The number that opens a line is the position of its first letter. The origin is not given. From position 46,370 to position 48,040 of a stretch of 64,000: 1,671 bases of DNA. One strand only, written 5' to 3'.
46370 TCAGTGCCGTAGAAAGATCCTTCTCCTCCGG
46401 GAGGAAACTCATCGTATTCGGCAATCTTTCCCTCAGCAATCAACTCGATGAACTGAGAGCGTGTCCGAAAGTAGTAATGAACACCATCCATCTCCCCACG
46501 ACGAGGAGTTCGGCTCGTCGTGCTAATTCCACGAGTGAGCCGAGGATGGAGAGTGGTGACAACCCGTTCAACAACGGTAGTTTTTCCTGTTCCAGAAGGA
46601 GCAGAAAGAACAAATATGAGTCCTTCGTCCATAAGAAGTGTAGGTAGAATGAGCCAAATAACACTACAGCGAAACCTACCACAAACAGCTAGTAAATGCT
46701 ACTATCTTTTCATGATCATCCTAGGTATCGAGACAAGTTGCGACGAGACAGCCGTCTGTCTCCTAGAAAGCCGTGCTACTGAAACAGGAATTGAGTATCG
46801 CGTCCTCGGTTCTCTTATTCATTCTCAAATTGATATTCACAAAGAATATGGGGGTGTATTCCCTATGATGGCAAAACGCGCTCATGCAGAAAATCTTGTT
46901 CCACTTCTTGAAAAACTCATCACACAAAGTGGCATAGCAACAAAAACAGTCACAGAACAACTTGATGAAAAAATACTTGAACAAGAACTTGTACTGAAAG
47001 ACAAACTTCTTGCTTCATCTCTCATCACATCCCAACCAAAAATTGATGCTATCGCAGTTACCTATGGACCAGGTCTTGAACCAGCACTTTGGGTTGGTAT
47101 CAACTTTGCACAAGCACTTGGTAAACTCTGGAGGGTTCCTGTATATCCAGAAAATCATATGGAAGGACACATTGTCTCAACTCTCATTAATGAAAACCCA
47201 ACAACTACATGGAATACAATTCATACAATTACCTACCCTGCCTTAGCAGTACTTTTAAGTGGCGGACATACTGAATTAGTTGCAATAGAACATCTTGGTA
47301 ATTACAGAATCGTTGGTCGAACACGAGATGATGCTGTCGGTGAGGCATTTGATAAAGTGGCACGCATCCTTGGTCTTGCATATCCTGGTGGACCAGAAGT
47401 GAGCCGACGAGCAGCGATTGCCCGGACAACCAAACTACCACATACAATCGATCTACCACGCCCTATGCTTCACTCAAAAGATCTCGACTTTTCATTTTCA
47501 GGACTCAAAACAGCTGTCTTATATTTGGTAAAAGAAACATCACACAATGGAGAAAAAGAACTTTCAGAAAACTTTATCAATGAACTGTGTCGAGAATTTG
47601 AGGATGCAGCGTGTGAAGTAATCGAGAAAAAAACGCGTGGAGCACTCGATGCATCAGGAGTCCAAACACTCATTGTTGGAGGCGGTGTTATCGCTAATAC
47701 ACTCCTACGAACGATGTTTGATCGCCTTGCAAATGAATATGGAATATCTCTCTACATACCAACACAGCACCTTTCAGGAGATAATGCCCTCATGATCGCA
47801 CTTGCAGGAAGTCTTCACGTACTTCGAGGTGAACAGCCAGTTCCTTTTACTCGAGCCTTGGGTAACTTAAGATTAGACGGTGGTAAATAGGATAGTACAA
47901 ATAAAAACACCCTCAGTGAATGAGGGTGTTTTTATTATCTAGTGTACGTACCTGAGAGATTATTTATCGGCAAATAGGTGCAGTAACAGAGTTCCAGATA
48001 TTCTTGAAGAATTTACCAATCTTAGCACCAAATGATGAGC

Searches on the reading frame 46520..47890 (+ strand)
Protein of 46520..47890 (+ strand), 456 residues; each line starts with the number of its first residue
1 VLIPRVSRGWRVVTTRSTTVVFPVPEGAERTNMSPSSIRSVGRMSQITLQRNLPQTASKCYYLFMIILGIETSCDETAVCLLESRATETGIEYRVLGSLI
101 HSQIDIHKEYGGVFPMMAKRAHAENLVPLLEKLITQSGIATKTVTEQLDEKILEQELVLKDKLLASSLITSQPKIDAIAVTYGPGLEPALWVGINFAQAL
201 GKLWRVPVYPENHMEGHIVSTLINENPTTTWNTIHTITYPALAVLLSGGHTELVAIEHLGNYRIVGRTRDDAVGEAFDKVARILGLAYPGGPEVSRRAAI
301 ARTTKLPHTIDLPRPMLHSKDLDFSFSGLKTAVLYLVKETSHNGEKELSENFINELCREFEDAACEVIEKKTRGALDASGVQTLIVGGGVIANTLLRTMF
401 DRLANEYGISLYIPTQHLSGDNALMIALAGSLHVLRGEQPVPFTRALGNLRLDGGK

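Call 77: search_protein_families(library=pfam, proteins=[window:46520-47890:+], max_evalue=0.00001)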
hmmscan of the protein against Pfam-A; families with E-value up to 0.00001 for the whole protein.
window:46520-47890:+ (456 aa): 1 family
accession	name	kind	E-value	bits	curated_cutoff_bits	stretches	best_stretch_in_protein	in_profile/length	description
PF00814.31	TsaD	-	7.9e-74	249.1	24.8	2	160-427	37-263/264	tRNA N6-adenosine threonylcarbamoyltransferase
